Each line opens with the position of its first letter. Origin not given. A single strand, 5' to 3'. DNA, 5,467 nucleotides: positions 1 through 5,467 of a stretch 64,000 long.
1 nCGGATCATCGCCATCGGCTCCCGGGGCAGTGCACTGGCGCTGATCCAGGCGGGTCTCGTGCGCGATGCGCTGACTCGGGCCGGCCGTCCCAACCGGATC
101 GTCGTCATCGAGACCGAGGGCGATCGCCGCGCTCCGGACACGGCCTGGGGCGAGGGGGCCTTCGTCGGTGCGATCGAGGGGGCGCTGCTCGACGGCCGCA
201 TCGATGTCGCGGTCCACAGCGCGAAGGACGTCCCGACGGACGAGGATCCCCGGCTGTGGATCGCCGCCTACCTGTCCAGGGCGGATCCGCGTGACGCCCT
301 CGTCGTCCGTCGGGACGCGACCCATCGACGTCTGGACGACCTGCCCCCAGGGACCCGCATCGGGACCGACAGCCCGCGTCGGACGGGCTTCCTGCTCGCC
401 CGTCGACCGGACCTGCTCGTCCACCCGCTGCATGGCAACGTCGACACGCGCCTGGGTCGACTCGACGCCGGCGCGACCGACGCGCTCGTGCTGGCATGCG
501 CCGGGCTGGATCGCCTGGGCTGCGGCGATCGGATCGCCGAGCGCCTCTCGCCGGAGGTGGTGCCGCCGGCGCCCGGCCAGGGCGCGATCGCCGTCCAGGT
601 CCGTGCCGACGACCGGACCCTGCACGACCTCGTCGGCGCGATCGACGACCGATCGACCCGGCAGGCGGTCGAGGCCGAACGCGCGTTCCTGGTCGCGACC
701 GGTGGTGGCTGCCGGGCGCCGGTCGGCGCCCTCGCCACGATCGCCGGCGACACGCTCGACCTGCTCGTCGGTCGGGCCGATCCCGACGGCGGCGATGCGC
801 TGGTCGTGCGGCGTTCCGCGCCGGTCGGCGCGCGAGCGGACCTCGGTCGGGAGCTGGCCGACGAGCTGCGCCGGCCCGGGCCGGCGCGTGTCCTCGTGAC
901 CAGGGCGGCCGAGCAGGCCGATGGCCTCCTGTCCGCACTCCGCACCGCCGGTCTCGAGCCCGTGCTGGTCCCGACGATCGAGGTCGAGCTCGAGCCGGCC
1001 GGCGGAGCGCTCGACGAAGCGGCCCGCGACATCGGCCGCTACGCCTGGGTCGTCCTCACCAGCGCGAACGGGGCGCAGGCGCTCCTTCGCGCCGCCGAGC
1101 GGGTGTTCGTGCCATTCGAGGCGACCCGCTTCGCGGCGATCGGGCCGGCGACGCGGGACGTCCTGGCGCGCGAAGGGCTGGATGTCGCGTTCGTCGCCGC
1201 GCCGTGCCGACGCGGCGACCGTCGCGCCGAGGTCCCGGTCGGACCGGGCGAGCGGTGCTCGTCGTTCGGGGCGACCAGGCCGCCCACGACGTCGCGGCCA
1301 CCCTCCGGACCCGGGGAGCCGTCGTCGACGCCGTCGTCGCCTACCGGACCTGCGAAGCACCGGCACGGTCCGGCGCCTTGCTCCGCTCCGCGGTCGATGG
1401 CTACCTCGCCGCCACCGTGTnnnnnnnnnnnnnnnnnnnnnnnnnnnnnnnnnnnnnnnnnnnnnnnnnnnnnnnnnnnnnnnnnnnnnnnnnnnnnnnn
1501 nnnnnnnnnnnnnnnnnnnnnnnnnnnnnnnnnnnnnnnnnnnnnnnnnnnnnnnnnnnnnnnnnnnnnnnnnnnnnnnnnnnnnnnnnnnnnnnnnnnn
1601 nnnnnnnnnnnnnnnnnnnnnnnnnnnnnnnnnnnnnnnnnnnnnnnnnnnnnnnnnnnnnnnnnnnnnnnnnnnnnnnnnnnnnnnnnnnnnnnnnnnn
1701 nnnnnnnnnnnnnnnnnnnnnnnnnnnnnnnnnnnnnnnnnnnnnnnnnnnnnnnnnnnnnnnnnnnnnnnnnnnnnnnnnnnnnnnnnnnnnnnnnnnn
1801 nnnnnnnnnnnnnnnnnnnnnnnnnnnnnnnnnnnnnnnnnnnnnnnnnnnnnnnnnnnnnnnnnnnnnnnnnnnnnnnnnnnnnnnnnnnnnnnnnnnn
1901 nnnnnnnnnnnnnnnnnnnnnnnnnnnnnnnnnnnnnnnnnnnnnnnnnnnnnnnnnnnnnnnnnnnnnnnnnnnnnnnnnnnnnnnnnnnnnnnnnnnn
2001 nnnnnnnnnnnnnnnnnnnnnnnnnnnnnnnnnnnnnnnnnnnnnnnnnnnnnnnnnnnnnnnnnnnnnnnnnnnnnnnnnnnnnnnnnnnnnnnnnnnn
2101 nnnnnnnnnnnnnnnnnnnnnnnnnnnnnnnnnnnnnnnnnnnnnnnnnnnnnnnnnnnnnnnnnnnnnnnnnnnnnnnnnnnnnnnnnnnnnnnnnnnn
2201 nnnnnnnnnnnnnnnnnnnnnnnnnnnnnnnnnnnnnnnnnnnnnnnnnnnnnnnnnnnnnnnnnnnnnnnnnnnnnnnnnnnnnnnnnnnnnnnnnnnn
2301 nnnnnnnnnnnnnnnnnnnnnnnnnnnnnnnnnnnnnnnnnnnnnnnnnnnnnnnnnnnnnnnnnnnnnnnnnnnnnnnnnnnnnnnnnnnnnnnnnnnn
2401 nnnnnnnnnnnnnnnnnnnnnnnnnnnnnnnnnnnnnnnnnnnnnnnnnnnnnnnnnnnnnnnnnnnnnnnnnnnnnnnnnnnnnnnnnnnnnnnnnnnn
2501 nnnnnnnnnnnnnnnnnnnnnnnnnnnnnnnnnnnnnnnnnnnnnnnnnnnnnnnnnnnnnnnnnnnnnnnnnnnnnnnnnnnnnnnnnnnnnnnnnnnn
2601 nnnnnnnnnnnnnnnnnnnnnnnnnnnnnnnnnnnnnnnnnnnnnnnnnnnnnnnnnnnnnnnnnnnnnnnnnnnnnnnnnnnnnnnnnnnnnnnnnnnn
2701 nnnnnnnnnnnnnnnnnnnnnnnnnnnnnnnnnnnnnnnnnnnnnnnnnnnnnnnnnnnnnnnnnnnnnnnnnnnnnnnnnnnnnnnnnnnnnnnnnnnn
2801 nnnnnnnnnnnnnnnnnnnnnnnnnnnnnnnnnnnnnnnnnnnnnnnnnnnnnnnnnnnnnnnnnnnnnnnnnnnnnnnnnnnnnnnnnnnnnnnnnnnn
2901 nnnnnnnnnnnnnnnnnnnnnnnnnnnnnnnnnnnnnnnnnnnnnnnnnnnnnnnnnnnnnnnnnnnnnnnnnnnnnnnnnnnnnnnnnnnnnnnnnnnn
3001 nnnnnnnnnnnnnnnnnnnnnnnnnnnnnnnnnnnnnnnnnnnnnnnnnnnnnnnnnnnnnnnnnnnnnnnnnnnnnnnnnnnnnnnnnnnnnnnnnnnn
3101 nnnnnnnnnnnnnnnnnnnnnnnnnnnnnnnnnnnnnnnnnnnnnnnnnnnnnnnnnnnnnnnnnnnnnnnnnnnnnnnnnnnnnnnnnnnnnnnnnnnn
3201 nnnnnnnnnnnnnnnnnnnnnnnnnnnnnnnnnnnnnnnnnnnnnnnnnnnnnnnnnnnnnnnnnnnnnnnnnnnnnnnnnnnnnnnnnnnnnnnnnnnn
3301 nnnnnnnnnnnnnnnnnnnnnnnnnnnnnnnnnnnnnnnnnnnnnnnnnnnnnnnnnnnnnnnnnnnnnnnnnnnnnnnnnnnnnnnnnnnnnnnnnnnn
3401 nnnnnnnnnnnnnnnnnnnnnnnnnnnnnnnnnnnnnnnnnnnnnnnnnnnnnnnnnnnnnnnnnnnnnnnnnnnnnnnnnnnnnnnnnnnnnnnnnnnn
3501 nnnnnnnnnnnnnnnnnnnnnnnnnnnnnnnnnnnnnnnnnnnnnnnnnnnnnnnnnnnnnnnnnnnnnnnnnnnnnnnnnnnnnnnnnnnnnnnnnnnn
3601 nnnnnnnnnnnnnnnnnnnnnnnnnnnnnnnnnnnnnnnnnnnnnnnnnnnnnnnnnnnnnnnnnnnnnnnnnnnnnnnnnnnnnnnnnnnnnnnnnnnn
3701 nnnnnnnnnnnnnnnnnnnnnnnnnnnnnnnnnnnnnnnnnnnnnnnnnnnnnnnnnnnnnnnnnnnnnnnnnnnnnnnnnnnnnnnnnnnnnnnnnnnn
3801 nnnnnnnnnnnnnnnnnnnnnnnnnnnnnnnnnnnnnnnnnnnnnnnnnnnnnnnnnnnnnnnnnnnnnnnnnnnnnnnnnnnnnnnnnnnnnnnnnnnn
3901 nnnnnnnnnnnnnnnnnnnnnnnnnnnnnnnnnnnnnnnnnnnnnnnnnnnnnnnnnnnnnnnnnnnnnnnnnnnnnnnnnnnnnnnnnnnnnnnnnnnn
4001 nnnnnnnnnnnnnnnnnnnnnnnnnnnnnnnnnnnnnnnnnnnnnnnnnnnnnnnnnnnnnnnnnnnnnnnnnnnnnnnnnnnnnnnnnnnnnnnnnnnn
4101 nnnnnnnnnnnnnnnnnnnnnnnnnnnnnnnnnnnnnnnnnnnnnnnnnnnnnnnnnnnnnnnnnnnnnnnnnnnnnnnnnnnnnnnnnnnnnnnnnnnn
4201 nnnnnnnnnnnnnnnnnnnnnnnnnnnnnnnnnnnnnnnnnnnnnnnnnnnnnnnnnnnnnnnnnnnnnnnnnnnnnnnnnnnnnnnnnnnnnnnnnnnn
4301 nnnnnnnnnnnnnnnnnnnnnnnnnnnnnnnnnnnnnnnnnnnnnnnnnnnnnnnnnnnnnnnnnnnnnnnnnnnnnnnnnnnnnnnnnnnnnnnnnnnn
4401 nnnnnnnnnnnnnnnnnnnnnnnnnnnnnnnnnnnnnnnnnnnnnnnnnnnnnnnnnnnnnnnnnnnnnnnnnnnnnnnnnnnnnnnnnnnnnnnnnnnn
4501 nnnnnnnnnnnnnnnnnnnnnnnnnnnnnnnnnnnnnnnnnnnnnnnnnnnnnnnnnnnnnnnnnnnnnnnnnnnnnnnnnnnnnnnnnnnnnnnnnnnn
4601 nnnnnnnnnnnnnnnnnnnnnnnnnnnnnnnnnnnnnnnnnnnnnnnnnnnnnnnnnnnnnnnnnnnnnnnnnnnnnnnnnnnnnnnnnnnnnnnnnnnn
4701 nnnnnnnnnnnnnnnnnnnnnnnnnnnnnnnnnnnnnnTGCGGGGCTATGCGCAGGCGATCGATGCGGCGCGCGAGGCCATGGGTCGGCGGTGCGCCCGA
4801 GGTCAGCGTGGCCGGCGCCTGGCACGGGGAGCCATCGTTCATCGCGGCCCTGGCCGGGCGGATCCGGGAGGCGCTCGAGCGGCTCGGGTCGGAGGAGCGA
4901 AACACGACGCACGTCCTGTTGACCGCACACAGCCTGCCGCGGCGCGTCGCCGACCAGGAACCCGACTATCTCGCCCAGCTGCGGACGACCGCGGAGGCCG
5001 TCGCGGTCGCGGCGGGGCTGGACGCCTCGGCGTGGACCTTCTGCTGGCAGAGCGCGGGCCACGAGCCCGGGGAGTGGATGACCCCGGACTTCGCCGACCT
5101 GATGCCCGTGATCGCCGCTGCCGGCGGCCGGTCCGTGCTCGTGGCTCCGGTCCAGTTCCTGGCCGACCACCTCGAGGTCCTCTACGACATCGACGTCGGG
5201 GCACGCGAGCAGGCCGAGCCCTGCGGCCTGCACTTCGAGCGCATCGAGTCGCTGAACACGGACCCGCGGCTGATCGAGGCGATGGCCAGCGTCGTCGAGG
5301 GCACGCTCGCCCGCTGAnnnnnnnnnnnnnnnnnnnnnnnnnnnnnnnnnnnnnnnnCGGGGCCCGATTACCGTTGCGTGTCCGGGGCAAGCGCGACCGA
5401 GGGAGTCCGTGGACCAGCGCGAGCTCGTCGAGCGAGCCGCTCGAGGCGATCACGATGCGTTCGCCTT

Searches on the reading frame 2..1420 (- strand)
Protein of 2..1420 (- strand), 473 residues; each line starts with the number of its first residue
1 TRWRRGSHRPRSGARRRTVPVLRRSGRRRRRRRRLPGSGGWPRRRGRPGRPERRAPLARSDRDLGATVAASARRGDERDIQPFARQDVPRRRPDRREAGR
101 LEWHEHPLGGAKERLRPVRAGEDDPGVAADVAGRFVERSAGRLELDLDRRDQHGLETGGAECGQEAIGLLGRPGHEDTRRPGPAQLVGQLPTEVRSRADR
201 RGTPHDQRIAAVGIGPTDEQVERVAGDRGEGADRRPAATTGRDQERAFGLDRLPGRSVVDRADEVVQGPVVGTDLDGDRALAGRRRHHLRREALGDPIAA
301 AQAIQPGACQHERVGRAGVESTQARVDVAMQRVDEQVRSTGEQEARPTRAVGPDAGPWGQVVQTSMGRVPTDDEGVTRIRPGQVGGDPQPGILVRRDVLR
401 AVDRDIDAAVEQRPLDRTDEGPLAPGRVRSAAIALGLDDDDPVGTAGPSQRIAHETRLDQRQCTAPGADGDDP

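Call 38: search_protein_families(library=phrogs, alignment_id=A2, max_evalue=0.00001)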
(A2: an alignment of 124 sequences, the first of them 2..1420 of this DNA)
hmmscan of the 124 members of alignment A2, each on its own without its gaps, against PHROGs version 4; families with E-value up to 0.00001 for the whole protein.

A. member 1, window:2-1420:- (473 aa): 0 families

B. families by the number of members that match (of 124 scanned): 46 families (the first 25 are shown)
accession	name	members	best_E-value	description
phrog_1740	-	7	6.4e-27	RNA polymerase sigma factor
phrog_857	-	3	1.7e-59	-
phrog_10912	-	3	8.4e-44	kinase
phrog_2034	-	3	3.6e-27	-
phrog_20458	-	3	1.4e-25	-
phrog_18358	-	3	6.8e-23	-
phrog_28116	-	3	1.4e-21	-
phrog_789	-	3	6.7e-21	esterase/lipase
phrog_3142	-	2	4.9e-38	FabG-like 3-oxoacyl-(acyl-carrier-protein) reductase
phrog_1577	-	2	4.9e-32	-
phrog_20778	-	2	1e-11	-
phrog_5982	-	2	4.2e-09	-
phrog_16216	-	1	9.3e-76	-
phrog_12316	-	1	1.2e-74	ATPase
phrog_31247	-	1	5.5e-63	-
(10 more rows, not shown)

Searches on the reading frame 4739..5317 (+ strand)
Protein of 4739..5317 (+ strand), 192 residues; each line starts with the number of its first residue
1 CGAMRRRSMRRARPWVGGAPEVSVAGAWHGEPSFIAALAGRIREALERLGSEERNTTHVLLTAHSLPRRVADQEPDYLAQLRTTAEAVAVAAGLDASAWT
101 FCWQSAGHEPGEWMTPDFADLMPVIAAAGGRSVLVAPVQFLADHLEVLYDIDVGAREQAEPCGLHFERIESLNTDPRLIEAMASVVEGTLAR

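Call 71: search_protein_families(library=pfam, proteins=[window:4739-5317:+], max_evalue=0.01)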
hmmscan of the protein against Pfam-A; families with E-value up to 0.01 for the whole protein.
window:4739-5317:+ (192 aa): 1 family
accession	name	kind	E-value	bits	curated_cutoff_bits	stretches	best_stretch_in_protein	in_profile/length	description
PF00762.24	Ferrochelatase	-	1e-42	146.7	27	1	16-187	145-314/317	Ferrochelatase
